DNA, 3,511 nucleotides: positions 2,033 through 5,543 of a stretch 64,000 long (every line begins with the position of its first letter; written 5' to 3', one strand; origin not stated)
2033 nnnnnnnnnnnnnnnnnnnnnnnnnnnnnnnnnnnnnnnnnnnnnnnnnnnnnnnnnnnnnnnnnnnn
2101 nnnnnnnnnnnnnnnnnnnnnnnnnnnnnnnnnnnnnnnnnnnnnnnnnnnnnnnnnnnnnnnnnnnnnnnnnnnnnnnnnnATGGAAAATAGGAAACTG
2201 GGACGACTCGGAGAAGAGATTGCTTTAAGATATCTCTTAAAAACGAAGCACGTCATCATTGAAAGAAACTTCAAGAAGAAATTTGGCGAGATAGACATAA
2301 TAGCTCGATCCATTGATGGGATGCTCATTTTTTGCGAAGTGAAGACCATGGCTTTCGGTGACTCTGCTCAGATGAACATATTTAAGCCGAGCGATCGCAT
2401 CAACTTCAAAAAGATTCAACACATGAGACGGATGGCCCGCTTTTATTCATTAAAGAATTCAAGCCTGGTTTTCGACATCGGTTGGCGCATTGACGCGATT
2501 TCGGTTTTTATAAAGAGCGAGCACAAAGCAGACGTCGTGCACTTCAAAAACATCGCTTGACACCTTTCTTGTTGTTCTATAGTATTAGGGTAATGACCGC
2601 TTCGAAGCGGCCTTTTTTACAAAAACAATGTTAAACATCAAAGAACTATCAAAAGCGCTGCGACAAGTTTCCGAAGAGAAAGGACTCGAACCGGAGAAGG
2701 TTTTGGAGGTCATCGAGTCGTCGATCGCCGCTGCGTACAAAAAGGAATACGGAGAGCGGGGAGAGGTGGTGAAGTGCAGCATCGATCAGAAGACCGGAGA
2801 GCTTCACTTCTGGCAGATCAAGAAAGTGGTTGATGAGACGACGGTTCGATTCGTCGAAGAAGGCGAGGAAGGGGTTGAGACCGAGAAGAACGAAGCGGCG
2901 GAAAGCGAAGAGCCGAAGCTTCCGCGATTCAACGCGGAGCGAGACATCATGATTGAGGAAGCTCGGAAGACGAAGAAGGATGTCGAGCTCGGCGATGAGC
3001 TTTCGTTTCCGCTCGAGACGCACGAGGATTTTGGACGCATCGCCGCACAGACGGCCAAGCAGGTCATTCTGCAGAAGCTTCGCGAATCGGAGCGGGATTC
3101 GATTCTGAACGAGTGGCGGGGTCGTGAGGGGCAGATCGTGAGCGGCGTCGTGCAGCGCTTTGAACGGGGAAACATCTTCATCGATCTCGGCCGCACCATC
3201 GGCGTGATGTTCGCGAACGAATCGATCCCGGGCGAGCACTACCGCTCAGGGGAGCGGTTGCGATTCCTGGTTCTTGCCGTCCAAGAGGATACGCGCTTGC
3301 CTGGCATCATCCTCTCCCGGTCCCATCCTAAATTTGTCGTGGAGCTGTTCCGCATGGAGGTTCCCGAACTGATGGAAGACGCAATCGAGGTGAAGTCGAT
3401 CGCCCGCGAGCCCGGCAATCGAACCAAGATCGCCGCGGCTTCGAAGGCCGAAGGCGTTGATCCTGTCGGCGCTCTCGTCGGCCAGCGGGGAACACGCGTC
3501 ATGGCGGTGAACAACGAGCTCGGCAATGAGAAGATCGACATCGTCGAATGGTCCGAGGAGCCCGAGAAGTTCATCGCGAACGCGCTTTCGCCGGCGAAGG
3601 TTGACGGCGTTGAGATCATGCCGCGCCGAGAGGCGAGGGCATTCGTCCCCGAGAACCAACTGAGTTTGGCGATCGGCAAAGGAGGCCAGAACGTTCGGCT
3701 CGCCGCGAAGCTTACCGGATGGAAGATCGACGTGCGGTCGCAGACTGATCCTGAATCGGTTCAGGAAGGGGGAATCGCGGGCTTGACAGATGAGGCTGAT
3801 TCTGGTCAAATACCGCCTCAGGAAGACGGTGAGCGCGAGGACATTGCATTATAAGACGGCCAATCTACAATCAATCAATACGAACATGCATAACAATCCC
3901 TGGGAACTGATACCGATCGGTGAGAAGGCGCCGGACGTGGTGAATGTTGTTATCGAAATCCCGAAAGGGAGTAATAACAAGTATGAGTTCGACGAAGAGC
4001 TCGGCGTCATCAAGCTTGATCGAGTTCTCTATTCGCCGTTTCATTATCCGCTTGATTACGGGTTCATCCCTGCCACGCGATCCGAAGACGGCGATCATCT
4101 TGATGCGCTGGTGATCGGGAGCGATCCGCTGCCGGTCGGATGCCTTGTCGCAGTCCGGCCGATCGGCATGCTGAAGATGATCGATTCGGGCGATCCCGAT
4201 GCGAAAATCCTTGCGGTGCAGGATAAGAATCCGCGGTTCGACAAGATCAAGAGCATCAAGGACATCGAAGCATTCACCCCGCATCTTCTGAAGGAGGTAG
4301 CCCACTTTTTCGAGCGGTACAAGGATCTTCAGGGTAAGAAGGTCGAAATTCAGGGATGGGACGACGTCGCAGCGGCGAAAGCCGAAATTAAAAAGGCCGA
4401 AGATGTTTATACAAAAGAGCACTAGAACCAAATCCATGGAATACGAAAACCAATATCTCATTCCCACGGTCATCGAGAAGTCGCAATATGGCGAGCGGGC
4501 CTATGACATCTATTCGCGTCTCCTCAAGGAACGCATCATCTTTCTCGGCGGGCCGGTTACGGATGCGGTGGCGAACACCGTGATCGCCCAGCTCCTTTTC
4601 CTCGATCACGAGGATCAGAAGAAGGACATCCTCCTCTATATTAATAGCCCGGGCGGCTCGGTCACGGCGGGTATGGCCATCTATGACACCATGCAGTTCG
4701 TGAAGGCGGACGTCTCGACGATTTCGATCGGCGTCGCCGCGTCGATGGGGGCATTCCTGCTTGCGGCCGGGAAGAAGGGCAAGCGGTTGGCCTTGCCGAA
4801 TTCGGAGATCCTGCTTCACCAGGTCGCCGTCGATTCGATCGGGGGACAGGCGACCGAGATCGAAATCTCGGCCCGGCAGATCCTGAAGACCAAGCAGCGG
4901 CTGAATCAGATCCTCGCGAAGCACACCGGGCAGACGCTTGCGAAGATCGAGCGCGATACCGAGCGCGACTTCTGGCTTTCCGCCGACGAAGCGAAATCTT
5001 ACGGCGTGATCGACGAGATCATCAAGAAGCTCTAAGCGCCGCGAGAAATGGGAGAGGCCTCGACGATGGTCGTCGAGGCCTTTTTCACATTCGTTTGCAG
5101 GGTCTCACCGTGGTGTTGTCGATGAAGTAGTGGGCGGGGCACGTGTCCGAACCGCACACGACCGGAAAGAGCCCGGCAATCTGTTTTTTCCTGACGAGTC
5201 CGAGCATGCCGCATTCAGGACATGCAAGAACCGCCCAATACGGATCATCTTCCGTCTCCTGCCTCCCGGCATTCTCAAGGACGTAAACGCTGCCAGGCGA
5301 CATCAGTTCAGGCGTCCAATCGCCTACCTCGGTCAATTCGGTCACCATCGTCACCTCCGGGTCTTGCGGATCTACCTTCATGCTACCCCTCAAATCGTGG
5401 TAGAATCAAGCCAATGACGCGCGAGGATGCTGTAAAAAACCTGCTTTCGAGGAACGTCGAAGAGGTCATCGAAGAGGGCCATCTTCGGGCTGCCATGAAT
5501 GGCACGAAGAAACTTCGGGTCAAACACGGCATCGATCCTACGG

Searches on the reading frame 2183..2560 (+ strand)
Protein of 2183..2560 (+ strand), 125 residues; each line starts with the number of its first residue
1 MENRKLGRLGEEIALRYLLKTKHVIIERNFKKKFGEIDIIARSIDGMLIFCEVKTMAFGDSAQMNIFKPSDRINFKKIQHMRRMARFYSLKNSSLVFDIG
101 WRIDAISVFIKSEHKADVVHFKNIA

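Call 8: find_encoding_contigs(protein=window:2183-2560:+, flank=10000, max_places=6)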
Protein window:2183-2560:+ (125 aa): 2 contigs read that carry it; 2 places shown.
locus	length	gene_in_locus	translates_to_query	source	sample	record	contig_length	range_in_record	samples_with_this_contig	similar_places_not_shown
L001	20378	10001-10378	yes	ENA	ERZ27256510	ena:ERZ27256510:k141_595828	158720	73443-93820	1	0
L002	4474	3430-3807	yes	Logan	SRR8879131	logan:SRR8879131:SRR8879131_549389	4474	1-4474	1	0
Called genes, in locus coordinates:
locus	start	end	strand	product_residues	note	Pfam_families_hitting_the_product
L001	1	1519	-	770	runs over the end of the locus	-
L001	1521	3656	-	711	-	PF00801:PKD (weak), PF18911:PKD_4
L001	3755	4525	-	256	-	PF00398:RrnaAD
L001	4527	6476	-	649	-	PF00580:UvrD-helicase, PF01443:Viral_helicase1 (faint), PF13245:AAA_19, PF13604:AAA_30 (faint), PF13361:UvrD_C, PF13538:UvrD_C_2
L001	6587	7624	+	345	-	PF23446:LysM1_NFP_LYK (faint), PF23473:LysM3_LYK4_5 (weak), PF23577:LysM_RLK (faint), PF01476:LysM, PF01551:Peptidase_M23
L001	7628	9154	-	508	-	PF13541:ChlI, PF00158:Sigma54_activat (faint), PF01078:Mg_chelatase, PF07728:AAA_5, PF13335:Mg_chelatase_C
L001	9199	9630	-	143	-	-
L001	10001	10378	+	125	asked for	PF02021:UPF0102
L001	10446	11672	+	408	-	PF08529:NusA_N, PF00575:S1 (faint), PF13184:KH_NusA_1st, PF26594:KH_NusA_2nd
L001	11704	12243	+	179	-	PF00719:Pyrophosphatase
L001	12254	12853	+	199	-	PF00574:CLP_protease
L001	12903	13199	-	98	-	-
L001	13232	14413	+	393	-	PF00579:tRNA-synt_1b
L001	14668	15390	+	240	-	-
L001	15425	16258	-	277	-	PF03721:UDPG_MGDP_dh_N, PF00984:UDPG_MGDP_dh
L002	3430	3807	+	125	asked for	PF02021:UPF0102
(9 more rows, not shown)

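Call 13: find_related_loci(query=window:2183-2560:+, collection=genome_contigs, flank=6000)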
Query window:2183-2560:+ (125 aa) in genome_contigs; peptide patterns used: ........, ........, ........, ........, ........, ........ (x = any residue, [..] = any of these).
124 stretches matched a pattern; 2 encode a relative of the query (tblastn E <= 1e-3); 2 distinct loci.
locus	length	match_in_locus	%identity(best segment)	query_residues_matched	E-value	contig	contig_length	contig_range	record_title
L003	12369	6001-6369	44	4-124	6e-30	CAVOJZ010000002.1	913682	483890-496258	MAG: uncultured bacterium isolate MFD00082.bin.1.43 genome assembly, contig: contig_7304, whole genome shotgun sequence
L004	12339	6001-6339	31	2-124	2e-13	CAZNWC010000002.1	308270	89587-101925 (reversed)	MAG TPA_asm: uncultured Chitinophaga sp. isolate SRP318679_co1_78 genome assembly, contig: NODE_13_length_308270_cov_31.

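Call 72: search_protein_families(library=pfam, proteins=[window:2183-2560:+], max_evalue=0.01)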
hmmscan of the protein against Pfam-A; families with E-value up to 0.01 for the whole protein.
window:2183-2560:+ (125 aa): 2 families
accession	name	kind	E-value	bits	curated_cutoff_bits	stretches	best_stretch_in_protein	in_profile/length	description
PF02021.23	UPF0102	-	2.9e-19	69.7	23.6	1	10-108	1-80/80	Uncharacterised protein family UPF0102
PF08378.17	NERD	-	6.8e-05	23.8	22.1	1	7-86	2-89/111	Nuclease-related domain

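Call 105: search_protein_families(library=ncbifam, proteins=[window:2183-2560:+], max_evalue=0.01)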
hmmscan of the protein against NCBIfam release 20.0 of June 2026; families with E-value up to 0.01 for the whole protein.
window:2183-2560:+ (125 aa): 21 families
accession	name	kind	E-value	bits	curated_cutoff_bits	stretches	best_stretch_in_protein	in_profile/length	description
NF009154.0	PRK12497.3-3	equivalog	2.5e-23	82.4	109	1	2-124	8-122/123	YraN family protein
NF009152.0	PRK12497.2-4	equivalog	1.5e-17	63.7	111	1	2-108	6-106/114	YraN family protein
NF011270.0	PRK14677.1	equivalog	2.5e-17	63.2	124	1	10-112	7-98/108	hypothetical protein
NF011268.0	PRK14675.1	equivalog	1.2e-15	57.6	180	1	2-123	8-121/127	hypothetical protein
NF011274.0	PRK14681.1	equivalog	4.3e-15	55.9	207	1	3-114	42-148/158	hypothetical protein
NF011271.0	PRK14678.1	equivalog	8.1e-15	54.9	172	1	3-120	5-112/120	hypothetical protein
NF009150.0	PRK12497.1-3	equivalog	1.5e-13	50.9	81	1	2-109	4-104/118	YraN family protein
NF009153.0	PRK12497.3-1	equivalog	1.8e-12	47.5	171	1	4-125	10-125/125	YraN family protein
NF011273.0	PRK14680.1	equivalog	1.5e-11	44.4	199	1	2-123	4-116/134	hypothetical protein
NF009151.0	PRK12497.1-5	equivalog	2.8e-09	37.4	124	1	4-69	14-78/126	YraN family protein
NF009156.0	PRK12497.4-2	equivalog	8e-09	35.9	162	1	2-106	2-99/114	YraN family protein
NF009157.0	PRK12497.4-3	equivalog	1.3e-08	35.2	152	1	5-95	7-91/116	YraN family protein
NF011267.0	PRK14674.1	equivalog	3.7e-08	33.5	232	1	3-98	4-98/133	hypothetical protein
NF011277.0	PRK14684.1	equivalog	4.5e-08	33.2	199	1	4-104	6-99/120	hypothetical protein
NF011280.0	PRK14688.1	equivalog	4.6e-08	33.1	230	1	4-111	6-105/121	hypothetical protein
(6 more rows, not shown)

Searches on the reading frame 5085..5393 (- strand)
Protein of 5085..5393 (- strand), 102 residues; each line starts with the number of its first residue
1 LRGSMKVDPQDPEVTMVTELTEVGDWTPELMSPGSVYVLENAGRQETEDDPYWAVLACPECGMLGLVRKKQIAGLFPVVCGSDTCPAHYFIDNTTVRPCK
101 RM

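Call 71: search_protein_families(library=pfam, proteins=[window:5085-5393:-], max_evalue=0.01)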
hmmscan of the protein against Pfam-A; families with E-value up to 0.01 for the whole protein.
window:5085-5393:- (102 aa): 0 families

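Call 105: search_protein_families(library=ncbifam, proteins=[window:5085-5393:-], max_evalue=0.01)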
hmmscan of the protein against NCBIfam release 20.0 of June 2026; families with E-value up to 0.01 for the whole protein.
window:5085-5393:- (102 aa): 0 families

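Call 109: predict_structure(protein=window:5085-5393:-)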
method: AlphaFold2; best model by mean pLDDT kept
length: 102 residues; sequences in the alignment: 1
mean_pLDDT: 43.6   pTM: 0.29
mean pLDDT of the five models: 43.6, 41.6, 41.3, 38.7, 35.7
residues with pLDDT >= 90: 0; 70-90: 0; 50-70: 17; < 50: 85
segments of 3 or more residues with pLDDT < 50: 1-9, 18-25, 27-36, 40-53, 62-102
pLDDT, mean of each block of 10 residues (from residue 1): 38 50 43 49 45 49 47 36 41 40 34
secondary structure, 60 per line:
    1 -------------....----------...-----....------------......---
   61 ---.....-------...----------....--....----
elements in order: E14-17 E36-39 E52-57 E64-68 E76-78 E89-92 E95-98
